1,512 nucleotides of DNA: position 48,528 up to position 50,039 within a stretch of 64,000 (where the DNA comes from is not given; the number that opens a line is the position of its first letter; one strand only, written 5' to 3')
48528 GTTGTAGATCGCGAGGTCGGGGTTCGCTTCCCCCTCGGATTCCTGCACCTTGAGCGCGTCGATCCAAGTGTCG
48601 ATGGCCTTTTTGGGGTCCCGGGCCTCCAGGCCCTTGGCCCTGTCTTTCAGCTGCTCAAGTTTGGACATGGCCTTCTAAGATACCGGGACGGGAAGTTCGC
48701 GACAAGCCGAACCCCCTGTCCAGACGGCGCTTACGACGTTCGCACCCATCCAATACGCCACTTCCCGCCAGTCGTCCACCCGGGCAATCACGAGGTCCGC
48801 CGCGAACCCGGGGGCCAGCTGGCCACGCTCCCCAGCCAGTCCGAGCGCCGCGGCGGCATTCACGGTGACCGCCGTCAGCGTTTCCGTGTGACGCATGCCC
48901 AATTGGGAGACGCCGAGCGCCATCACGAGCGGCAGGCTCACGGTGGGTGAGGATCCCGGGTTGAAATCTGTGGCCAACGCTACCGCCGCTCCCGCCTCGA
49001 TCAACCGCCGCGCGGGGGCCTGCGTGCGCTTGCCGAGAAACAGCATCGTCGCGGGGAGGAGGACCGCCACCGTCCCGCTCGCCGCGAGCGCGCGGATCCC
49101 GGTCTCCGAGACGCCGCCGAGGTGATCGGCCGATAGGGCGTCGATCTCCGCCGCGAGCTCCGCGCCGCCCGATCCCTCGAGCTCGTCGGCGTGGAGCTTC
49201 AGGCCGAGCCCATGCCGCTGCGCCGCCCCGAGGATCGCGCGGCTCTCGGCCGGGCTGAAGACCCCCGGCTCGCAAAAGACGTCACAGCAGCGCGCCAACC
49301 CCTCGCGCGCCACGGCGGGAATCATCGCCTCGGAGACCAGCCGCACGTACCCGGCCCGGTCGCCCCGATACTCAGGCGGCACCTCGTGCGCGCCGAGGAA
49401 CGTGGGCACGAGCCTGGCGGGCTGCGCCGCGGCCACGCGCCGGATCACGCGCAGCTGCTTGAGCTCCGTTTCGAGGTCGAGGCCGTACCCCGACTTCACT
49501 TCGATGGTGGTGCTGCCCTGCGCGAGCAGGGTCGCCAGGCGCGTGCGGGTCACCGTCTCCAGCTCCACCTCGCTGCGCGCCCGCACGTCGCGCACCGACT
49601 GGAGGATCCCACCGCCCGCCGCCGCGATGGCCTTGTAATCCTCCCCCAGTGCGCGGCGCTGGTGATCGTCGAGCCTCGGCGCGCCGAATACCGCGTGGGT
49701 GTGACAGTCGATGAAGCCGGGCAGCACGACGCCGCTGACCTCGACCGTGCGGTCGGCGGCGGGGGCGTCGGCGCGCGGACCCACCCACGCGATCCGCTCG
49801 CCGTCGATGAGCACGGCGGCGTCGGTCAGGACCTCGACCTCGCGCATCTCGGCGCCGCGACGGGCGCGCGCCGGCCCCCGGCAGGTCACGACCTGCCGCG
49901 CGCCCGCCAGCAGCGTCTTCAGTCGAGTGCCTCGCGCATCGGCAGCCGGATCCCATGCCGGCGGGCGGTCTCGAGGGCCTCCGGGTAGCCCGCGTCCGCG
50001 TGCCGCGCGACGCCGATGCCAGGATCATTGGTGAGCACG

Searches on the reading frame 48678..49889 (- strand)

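Call 59: search_protein_families(library=pfam, proteins=[window:48678-49889:-], max_evalue=0.00001)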
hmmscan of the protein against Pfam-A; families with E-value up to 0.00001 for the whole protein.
window:48678-49889:- (404 aa): 3 families
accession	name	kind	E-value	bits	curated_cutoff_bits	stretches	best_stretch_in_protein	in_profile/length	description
PF01979.26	Amidohydro_1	-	5.8e-18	65.7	25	1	54-393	1-342/345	Amidohydrolase family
PF07969.17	Amidohydro_3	-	3.9e-16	60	29.7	1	104-370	151-445/472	Amidohydrolase family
PF22039.1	HUTI_composite_bact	-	8.8e-06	25.7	25.5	1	24-45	1-22/26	Imidazolonepropionase-like composite domain, bacteria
